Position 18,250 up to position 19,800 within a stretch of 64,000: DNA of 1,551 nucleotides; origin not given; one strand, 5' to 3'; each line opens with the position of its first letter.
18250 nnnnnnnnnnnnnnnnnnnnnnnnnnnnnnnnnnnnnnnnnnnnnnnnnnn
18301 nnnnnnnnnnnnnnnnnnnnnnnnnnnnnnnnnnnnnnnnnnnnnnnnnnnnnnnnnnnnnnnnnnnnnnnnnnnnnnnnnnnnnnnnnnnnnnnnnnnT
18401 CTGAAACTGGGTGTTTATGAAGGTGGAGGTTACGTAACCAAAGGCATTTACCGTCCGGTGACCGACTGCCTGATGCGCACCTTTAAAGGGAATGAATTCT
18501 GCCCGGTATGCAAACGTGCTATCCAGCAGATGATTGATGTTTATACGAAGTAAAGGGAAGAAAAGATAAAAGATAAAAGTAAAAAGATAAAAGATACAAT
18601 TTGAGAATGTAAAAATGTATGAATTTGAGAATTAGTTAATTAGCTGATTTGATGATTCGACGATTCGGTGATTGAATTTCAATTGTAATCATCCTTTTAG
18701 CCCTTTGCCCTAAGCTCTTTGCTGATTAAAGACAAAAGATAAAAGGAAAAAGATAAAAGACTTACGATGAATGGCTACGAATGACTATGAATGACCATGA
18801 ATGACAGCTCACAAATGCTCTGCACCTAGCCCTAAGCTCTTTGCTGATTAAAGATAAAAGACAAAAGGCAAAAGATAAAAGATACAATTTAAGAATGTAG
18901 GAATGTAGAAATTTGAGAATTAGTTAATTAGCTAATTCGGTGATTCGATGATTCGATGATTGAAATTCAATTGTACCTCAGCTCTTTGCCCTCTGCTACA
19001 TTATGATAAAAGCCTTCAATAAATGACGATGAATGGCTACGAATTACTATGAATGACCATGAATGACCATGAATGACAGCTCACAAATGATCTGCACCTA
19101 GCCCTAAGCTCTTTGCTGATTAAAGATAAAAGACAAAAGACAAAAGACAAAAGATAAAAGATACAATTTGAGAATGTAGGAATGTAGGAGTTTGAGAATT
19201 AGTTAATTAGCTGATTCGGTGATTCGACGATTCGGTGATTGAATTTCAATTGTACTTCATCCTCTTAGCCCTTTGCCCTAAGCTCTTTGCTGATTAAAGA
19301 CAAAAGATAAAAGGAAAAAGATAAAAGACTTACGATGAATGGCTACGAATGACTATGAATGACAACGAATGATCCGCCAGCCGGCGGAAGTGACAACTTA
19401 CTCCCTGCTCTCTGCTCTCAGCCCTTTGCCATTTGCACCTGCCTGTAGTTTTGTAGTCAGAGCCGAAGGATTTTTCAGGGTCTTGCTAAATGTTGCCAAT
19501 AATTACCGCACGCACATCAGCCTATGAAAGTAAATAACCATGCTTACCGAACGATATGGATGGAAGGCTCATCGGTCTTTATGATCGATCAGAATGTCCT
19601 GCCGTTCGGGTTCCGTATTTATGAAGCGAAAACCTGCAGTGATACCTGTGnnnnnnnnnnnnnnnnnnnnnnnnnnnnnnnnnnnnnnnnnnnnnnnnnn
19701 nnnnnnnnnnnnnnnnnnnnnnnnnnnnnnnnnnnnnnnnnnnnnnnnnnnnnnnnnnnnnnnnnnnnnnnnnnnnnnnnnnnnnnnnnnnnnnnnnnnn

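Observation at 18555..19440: About 0.9 kb higher-order tandem repeat built from nested micro-repeat 'words', stop-codon-dense in all frames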

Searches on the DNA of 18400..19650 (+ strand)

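Call 5: search_rna_families(source=window, start=18400, end=19650, threshold=evalue, max_evalue=10)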
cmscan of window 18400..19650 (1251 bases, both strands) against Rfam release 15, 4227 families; matches with E-value up to 10: 4.
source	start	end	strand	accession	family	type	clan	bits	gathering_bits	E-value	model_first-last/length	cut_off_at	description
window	18638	18727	+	RF00332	snoZ266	Gene; snRNA; snoRNA; CD-box;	-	21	43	0.74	1-90/90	no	Small nucleolar RNA Z266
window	18680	18806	-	RF02148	MESTIT1_1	Gene; lncRNA;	-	20.6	50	3.7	1-144/144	no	MEST intronic transcript 1, antisense RNA conserved region 1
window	18683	18757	-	RF01449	S_pombe_snR100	Gene; snRNA; snoRNA; HACA-box;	-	15.8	80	0.51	1-187/187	no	small nucleolar RNA snR100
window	18674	18763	-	RF00646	mir-204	Gene; miRNA;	-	14.9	48.4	2.1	1-89/89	no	mir-204 microRNA precursor family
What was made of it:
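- On Described structured ncRNA family: Only chance-level hits with E >= 0.5 in 18400-19650 (call 5).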

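Call 77: search_dna_similar(query=window:18554-19120:+, collection=plasmids, mode=distant, max_evalue=0.01, max_rows=10)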
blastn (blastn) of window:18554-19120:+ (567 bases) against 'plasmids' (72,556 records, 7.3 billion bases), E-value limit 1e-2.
No match.

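Call 78: search_dna_similar(query=window:18554-19120:+, collection=phages, mode=distant, max_evalue=0.01, max_rows=10)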
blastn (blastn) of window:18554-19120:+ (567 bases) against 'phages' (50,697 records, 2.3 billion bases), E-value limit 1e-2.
No match.
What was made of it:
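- There is no match in the plasmid or phage collections (calls 77, 78).
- Tried and rejected: BLAST of two units against the plasmid and phage record collections: no match (calls 77, 78).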
